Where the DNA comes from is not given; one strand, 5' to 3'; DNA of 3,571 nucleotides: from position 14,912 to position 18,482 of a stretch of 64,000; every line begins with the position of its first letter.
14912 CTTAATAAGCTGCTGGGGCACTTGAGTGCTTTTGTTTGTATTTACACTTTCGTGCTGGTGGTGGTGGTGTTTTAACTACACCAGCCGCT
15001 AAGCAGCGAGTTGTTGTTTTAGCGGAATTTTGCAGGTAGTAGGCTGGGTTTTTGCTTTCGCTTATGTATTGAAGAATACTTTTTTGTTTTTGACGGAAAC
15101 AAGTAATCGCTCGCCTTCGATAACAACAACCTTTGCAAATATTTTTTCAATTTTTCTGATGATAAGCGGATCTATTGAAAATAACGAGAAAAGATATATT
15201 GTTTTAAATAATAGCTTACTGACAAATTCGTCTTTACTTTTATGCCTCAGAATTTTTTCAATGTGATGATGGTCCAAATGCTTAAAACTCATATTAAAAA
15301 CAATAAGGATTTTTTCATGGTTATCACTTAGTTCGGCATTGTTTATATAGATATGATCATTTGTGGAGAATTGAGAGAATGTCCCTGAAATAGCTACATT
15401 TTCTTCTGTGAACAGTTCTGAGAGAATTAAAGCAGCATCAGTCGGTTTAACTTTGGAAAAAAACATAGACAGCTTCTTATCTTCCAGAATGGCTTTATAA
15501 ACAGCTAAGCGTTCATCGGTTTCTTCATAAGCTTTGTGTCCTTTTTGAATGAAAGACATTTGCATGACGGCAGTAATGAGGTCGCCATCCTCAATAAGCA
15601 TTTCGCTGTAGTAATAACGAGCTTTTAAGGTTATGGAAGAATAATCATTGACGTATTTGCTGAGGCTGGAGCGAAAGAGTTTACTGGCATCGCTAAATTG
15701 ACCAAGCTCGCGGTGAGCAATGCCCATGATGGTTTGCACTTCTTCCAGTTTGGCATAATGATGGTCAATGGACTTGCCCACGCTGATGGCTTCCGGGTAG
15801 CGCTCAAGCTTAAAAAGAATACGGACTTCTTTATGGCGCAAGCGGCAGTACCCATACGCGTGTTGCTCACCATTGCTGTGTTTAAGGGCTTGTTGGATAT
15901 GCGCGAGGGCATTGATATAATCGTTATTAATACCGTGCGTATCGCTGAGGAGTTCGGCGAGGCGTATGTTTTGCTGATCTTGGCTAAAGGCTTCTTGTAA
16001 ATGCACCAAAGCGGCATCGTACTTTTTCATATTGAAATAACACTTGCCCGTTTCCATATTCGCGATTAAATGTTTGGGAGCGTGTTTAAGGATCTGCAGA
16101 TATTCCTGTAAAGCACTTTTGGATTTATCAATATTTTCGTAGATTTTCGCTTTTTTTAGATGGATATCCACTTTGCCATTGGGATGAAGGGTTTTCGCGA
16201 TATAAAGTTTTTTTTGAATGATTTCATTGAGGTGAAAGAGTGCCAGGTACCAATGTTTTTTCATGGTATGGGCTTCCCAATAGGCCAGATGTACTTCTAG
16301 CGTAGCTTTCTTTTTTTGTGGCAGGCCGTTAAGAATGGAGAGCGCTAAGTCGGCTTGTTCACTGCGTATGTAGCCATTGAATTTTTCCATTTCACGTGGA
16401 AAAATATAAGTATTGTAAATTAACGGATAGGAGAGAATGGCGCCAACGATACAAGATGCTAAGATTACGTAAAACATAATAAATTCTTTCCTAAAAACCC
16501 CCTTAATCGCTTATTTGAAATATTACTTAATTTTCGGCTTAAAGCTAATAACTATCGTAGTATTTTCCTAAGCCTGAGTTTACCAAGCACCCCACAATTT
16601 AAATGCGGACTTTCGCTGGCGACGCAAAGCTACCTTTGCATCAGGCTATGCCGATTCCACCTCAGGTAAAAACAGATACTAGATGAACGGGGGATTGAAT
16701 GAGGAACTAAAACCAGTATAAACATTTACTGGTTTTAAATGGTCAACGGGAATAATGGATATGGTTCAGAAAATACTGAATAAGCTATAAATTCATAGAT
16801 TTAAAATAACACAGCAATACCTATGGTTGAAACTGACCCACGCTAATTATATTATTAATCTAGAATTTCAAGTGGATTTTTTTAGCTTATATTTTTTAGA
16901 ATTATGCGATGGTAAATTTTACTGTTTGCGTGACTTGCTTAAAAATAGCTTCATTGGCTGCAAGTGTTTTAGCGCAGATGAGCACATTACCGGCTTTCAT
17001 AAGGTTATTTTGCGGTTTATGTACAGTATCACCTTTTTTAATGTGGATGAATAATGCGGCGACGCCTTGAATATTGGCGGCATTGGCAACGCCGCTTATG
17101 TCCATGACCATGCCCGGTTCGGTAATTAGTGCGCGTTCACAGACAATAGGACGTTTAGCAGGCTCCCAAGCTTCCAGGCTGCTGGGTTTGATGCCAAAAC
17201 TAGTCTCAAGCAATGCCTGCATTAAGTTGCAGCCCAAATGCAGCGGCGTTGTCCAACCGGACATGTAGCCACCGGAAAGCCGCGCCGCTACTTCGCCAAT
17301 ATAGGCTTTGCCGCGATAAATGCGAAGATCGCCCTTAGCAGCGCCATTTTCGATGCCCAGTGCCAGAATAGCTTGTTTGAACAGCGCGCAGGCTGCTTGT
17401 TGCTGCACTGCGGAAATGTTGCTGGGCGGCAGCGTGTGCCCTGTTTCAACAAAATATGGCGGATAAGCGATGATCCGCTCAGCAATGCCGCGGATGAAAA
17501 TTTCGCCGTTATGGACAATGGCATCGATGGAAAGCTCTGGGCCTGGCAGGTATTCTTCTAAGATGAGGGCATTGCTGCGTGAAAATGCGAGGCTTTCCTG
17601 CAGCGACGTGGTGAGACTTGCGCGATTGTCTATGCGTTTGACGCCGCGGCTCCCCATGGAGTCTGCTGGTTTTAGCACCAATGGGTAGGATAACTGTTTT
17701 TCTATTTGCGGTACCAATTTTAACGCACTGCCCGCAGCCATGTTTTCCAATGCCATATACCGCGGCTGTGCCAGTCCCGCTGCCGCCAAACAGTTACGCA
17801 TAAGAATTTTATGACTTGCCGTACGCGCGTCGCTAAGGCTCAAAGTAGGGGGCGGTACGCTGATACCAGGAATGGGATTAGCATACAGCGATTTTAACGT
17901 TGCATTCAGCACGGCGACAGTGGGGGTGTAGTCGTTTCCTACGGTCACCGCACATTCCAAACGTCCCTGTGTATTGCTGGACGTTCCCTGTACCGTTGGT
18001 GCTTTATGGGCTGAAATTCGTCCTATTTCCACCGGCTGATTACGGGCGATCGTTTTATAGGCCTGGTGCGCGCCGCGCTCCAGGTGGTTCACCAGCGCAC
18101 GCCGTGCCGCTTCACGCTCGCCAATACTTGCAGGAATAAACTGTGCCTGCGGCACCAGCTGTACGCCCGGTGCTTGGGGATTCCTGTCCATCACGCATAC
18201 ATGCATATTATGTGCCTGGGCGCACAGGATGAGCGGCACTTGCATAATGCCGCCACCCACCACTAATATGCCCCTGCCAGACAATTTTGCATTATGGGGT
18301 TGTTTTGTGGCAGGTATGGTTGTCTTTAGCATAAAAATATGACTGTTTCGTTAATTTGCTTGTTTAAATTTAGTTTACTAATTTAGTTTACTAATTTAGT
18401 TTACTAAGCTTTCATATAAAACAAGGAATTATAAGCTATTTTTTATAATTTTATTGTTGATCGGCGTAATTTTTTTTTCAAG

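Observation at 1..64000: Window-wide pattern: tandem amplification preferentially hits gene termini, often where genes converge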

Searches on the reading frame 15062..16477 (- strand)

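Call 39: search_protein_families(library=pfam, proteins=[window:15062-16477:-], max_evalue=0.001)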
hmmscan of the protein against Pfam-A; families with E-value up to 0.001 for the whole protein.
window:15062-16477:- (471 aa): 10 families
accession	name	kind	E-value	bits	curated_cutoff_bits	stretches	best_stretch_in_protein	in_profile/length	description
PF07719.23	TPR_2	-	1.4e-12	47.1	27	0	142-170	6-34/34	Tetratricopeptide repeat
PF00515.34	TPR_1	-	9e-12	44.7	27.8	1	144-170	8-34/34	Tetratricopeptide repeat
PF14559.12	TPR_19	-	3.4e-11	43.8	25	1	120-178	8-66/68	Tetratricopeptide repeat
PF13428.12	TPR_14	-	5.3e-09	36.3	23.5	0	247-285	3-41/44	Tetratricopeptide repeat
PF13432.12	TPR_16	-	8.4e-07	29.8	32.7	0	108-163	2-57/65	Tetratricopeptide repeat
PF13174.12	TPR_6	-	5e-06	27.3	26.3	0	143-162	6-25/33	Tetratricopeptide repeat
PF13424.12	TPR_12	-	5.7e-06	26.9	30.1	0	144-198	10-72/77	Tetratricopeptide repeat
PF13181.12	TPR_8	-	6.8e-06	26.3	25.7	0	144-170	8-34/34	Tetratricopeptide repeat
PF12895.13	ANAPC3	-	3e-05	24.7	27.2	0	88-163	6-82/82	Anaphase-promoting complex, cyclosome, subunit 3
PF13374.12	TPR_10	-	0.00042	20.7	27.5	0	252-275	9-32/42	Tetratricopeptide repeat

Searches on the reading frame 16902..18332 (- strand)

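Call 39: search_protein_families(library=pfam, proteins=[window:16902-18332:-], max_evalue=0.001)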
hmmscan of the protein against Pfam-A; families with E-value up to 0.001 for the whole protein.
window:16902-18332:- (476 aa): 5 families
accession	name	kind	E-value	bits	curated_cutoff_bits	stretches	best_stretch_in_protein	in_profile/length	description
PF13535.11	ATP-grasp_4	-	3.1e-14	53.4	27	1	215-356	2-156/160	ATP-grasp domain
PF18603.7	LAL_C2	-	9.8e-13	48.6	29.4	1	402-475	3-77/78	L-amino acid ligase C-terminal domain 2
PF07478.18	Dala_Dala_lig_C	-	5.5e-11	42.8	24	1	182-345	2-169/204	D-ala D-ala ligase C-terminus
PF02655.19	ATP-grasp_3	-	1.8e-08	35.1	23.2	1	174-354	3-159/160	ATP-grasp domain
PF02786.22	CPSase_L_D2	-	0.00038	20.5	19.8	1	209-265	32-92/211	Carbamoyl-phosphate synthase L chain, ATP binding domain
